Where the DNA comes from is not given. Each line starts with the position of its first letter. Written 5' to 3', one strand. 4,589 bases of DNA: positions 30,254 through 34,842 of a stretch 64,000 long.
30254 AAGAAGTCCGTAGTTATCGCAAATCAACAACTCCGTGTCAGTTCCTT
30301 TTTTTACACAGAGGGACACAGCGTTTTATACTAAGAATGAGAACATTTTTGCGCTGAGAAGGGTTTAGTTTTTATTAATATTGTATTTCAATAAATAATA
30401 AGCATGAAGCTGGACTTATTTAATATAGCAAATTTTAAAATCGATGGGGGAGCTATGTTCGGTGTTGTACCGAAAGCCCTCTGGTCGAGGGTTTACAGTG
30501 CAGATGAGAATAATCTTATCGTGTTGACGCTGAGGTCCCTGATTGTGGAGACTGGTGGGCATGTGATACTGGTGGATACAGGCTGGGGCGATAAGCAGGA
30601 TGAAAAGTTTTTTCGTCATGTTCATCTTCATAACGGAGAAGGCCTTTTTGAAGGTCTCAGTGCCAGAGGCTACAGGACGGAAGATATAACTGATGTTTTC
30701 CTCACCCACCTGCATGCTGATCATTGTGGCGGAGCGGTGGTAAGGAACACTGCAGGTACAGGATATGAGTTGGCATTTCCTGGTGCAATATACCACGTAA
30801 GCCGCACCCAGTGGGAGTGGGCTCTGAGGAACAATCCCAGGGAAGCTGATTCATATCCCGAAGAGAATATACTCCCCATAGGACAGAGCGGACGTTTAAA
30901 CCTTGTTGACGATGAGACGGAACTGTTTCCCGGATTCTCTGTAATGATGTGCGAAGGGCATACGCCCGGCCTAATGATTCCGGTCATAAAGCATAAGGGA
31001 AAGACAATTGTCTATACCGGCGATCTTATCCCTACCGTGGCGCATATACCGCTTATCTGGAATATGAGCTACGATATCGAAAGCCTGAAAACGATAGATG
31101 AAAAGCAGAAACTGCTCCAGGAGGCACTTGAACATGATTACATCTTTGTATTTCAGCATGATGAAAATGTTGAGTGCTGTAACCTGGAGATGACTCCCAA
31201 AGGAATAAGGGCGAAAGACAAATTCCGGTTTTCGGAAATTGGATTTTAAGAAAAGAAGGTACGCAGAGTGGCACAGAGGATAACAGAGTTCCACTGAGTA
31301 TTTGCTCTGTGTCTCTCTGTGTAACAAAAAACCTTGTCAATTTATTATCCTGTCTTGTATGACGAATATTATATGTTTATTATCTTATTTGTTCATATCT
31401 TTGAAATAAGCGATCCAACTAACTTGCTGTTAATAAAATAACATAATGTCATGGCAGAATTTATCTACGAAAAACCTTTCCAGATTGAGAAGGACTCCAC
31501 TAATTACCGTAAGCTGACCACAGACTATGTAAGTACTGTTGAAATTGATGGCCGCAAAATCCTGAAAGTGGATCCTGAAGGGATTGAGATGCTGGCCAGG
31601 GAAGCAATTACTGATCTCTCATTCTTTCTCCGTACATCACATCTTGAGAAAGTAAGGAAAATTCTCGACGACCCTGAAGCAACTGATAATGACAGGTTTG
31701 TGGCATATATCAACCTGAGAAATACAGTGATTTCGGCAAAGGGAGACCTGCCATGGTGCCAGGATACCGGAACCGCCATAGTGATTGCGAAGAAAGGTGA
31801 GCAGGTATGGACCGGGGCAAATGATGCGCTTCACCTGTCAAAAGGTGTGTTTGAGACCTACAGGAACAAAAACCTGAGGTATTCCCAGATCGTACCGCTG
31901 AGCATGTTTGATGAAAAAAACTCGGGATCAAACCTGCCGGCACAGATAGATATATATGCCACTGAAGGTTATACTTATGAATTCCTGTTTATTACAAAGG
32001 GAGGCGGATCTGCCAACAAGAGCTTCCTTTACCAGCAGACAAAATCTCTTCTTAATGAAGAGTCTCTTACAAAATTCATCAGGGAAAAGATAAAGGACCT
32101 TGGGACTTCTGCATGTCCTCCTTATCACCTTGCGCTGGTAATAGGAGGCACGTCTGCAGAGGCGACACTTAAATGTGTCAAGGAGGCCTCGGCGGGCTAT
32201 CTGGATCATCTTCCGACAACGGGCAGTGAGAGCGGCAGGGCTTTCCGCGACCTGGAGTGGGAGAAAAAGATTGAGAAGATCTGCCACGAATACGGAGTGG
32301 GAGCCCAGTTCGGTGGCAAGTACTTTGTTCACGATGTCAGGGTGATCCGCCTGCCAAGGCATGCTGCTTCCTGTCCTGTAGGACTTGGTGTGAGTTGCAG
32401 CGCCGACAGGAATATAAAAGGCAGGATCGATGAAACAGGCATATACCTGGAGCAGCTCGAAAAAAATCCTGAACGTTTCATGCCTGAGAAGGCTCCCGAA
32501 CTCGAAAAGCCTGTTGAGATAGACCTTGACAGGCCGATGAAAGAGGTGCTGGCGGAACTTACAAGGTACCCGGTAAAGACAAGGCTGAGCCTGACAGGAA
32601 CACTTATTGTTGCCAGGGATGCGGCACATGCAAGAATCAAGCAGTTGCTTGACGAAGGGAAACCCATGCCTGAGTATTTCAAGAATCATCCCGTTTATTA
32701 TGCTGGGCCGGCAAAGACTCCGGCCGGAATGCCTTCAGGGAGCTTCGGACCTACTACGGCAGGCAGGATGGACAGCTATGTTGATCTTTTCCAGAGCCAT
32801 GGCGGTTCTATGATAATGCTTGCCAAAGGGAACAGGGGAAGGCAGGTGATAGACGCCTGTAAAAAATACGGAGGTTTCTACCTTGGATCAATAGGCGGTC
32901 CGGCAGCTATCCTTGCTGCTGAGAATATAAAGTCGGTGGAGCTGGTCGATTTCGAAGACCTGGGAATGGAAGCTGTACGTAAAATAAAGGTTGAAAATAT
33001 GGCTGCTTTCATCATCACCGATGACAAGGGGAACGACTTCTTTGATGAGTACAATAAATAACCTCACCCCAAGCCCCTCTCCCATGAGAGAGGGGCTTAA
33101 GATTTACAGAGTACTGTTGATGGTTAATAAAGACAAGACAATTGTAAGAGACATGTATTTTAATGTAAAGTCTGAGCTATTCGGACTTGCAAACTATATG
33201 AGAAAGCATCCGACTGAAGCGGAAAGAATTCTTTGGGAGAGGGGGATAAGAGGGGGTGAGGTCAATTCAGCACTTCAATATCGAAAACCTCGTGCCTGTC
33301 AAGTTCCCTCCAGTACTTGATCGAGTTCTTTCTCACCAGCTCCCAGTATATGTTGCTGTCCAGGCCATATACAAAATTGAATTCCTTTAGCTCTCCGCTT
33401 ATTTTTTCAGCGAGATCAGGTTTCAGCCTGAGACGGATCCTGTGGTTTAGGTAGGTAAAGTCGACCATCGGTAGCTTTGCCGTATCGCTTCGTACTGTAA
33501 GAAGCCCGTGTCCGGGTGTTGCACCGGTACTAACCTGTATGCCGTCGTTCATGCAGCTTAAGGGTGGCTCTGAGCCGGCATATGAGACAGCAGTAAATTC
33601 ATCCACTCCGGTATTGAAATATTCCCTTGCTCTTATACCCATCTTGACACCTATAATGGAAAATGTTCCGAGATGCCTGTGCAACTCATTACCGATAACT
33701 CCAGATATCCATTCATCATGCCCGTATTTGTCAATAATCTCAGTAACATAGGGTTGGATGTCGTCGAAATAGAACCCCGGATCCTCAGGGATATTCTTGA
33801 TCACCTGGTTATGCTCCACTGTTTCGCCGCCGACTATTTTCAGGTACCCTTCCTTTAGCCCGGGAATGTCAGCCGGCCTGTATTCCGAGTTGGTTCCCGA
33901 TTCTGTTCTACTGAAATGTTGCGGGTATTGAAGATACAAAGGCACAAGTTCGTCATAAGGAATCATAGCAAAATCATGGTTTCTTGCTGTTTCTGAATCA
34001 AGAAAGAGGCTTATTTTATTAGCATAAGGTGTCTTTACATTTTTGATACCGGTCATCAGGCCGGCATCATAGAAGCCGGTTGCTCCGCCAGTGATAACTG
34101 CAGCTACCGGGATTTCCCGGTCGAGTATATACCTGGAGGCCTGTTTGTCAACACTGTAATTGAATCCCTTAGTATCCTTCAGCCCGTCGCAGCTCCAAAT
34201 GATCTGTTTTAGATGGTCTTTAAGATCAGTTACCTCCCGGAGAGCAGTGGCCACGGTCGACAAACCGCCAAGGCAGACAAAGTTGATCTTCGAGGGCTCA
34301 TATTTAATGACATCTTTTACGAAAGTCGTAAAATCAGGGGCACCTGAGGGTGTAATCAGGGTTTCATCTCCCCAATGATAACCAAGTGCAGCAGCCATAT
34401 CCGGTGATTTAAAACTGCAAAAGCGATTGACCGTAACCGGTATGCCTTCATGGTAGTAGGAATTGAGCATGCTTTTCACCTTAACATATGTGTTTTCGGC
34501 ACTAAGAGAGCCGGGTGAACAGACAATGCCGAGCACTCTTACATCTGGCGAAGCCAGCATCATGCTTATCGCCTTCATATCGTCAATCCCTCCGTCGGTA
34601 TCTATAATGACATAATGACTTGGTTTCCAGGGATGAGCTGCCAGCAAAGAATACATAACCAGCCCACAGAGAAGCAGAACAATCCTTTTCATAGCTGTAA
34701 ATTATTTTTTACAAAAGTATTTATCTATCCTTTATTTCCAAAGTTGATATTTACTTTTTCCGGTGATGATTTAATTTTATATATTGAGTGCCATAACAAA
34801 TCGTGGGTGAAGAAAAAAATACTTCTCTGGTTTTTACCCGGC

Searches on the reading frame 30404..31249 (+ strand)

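Call 3: search_protein_families(library=pfam, proteins=[window:30404-31249:+], max_evalue=0.01)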
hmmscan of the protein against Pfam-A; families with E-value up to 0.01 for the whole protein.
window:30404-31249:+ (281 aa): 2 families
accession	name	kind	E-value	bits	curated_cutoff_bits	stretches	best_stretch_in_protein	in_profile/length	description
PF00753.33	Lactamase_B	-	1.5e-18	67.9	22.7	1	46-247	9-192/196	Metallo-beta-lactamase superfamily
PF12706.13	Lactamase_B_2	-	1.8e-06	28.1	27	1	55-209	3-144/200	Beta-lactamase superfamily domain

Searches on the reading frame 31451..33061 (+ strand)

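Call 3: search_protein_families(library=pfam, proteins=[window:31451-33061:+], max_evalue=0.01)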
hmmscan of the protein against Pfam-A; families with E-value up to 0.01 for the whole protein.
window:31451-33061:+ (536 aa): 2 families
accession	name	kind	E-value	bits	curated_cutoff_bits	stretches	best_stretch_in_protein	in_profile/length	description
PF05683.17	Fumerase_C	-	5.5e-83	277.8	22.2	1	330-533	1-204/205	Fumarase C-terminus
PF05681.19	Fumerase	-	2.9e-74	250.2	25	1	49-323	4-268/270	Fumarate hydratase (Fumerase)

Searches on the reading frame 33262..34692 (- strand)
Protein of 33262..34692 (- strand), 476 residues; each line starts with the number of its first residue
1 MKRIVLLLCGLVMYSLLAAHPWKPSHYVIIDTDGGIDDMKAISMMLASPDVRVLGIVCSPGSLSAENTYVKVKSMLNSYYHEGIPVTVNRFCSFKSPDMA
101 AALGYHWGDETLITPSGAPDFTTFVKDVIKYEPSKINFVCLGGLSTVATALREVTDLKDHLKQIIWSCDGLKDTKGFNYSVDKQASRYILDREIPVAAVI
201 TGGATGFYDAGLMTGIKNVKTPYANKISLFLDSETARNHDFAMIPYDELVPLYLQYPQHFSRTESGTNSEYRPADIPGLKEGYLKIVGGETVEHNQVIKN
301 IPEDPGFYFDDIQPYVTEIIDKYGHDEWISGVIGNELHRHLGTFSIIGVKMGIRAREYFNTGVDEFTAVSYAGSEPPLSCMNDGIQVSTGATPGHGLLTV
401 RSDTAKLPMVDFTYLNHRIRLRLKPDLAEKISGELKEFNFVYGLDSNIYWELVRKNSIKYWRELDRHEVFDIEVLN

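Call 3: search_protein_families(library=pfam, proteins=[window:33262-34692:-], max_evalue=0.01)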
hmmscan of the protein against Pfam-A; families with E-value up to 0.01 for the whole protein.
window:33262-34692:- (476 aa): 2 families
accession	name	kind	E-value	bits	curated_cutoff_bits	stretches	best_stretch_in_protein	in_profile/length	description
PF01156.24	IU_nuc_hydro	-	2.4e-21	77.1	34.2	1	28-260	1-250/297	Inosine-uridine preferring nucleoside hydrolase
PF02663.19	FmdE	-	6.2e-13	49.4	22.9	1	337-431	1-94/133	FmdE, Molybdenum formylmethanofuran dehydrogenase operon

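Call 5: search_protein_families(library=ncbifam, proteins=[window:33262-34692:-], max_evalue=0.001)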
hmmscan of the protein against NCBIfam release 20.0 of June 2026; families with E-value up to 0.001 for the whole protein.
window:33262-34692:- (476 aa): 3 families
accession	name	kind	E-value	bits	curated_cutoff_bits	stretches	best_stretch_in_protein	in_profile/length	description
NF008036.0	PRK10768.1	equivalog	8.6e-10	38.2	382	1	27-199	4-186/304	ribonucleoside hydrolase RihC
NF007761.0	PRK10443.1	equivalog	1.6e-09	37.2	433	1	27-198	4-186/311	pyrimidine-specific ribonucleoside hydrolase RihA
NF052221.1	UridNuclsHydUriH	equivalog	4.8e-05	22.7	450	1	28-199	2-187/310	uridine-preferring nucleoside hydrolase UriH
